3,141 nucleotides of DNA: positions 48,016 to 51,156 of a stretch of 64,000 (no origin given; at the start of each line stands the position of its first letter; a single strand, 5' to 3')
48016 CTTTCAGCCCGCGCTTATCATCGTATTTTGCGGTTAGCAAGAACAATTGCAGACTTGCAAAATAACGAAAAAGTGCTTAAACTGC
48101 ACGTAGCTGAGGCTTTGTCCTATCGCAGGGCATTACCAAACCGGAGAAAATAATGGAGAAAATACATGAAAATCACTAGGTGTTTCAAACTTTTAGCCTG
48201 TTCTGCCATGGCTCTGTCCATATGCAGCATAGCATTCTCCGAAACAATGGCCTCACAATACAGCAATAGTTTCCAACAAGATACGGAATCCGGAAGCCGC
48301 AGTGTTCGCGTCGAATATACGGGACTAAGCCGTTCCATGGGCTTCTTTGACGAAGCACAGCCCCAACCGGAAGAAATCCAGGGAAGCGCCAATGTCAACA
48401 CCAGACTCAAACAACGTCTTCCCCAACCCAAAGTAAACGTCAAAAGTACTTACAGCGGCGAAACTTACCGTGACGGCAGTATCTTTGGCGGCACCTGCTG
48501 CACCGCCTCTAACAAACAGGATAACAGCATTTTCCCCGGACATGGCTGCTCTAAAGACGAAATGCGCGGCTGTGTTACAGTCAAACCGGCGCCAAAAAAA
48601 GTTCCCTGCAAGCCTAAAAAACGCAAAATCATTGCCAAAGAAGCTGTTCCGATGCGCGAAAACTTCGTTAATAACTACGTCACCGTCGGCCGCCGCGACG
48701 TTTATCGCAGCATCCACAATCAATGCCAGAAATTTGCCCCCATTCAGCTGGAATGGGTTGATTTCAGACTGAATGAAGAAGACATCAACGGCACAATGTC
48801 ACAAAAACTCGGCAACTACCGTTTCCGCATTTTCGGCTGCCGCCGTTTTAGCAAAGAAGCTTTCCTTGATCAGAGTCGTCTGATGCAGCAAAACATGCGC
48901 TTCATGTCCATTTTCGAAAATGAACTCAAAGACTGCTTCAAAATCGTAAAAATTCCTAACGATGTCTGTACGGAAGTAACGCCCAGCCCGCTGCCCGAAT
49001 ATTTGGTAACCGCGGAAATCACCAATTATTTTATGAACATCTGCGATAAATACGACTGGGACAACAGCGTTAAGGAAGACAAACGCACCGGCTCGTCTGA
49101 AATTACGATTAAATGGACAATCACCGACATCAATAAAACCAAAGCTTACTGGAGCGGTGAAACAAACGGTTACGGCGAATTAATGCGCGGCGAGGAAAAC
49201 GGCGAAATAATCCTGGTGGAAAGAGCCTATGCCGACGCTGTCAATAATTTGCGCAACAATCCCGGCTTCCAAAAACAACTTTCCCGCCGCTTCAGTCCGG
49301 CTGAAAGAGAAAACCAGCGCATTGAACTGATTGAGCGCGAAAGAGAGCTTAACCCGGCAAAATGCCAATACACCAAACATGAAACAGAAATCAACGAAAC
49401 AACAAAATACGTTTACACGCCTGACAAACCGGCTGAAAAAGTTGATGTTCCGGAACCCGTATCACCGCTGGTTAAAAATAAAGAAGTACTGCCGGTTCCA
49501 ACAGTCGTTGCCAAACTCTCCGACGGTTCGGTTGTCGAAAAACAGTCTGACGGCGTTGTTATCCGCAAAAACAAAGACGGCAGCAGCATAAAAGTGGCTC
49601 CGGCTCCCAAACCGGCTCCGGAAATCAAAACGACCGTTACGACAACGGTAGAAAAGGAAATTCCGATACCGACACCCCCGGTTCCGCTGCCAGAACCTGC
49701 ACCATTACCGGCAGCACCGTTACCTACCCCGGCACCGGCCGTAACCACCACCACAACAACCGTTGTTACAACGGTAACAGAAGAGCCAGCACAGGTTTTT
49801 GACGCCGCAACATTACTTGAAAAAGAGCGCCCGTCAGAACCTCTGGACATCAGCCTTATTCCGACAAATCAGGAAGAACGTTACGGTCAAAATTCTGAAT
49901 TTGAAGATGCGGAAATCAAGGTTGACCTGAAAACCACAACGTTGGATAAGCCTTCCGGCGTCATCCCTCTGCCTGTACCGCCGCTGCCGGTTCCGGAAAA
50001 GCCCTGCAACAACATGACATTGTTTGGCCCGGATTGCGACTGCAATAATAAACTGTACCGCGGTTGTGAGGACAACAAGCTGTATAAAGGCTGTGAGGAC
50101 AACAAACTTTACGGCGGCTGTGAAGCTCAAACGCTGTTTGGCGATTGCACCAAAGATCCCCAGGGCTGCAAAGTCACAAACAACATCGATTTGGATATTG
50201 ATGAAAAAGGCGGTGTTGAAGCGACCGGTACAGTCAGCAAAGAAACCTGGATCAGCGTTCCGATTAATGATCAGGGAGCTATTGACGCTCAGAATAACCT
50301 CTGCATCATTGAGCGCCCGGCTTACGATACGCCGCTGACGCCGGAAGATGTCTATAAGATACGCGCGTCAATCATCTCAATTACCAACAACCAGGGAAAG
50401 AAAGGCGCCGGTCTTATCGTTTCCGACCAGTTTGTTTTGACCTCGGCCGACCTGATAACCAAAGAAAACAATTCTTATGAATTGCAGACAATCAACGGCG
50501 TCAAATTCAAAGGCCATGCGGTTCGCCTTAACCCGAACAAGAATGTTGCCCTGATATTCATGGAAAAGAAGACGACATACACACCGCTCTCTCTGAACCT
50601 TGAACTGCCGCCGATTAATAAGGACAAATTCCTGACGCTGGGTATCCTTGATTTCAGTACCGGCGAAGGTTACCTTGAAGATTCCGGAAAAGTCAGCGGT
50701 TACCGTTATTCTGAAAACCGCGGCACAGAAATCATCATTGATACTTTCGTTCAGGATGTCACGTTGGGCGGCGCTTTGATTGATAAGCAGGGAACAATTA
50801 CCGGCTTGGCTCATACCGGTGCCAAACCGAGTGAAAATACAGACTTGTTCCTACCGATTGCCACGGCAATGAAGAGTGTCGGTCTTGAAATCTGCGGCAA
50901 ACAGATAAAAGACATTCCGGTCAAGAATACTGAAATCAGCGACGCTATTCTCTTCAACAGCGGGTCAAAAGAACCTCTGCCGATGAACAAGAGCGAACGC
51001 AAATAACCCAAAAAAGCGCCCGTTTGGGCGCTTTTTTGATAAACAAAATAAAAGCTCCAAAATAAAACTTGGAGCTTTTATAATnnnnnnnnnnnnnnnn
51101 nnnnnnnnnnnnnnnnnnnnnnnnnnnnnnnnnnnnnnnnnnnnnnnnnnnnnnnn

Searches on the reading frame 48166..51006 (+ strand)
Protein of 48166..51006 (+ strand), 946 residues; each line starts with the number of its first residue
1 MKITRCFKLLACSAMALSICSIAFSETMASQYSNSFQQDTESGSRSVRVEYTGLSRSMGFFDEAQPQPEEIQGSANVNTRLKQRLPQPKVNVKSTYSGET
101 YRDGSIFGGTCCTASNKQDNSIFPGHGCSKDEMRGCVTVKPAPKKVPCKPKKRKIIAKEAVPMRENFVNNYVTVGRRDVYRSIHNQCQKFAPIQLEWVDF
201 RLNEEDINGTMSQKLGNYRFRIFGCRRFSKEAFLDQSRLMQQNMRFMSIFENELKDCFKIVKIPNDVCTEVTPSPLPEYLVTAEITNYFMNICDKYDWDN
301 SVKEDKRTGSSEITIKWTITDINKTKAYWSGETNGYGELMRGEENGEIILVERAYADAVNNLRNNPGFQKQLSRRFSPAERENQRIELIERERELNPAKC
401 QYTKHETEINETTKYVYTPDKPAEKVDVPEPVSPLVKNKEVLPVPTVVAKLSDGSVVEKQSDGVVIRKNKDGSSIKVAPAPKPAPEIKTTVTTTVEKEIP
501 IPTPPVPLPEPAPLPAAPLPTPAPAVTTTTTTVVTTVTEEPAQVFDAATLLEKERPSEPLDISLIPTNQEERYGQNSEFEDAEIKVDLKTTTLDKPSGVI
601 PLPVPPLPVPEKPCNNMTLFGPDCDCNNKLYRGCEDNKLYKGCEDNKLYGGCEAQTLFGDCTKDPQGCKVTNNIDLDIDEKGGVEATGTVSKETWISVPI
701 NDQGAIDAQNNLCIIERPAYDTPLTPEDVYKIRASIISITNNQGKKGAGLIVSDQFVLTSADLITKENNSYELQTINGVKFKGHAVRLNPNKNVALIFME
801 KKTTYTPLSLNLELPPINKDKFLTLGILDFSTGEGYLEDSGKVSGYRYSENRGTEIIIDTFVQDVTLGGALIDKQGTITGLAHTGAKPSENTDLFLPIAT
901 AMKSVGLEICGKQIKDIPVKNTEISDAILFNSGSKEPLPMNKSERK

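Call 19: search_protein_families(library=pfam, proteins=[window:48166-51006:+], max_evalue=0.0001)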
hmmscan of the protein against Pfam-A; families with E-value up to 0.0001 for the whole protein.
window:48166-51006:+ (946 aa): 1 family
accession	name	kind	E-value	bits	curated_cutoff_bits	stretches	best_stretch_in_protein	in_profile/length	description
PF13365.12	Trypsin_2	-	1.9e-07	32.4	27.6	1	747-881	1-144/144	Trypsin-like peptidase domain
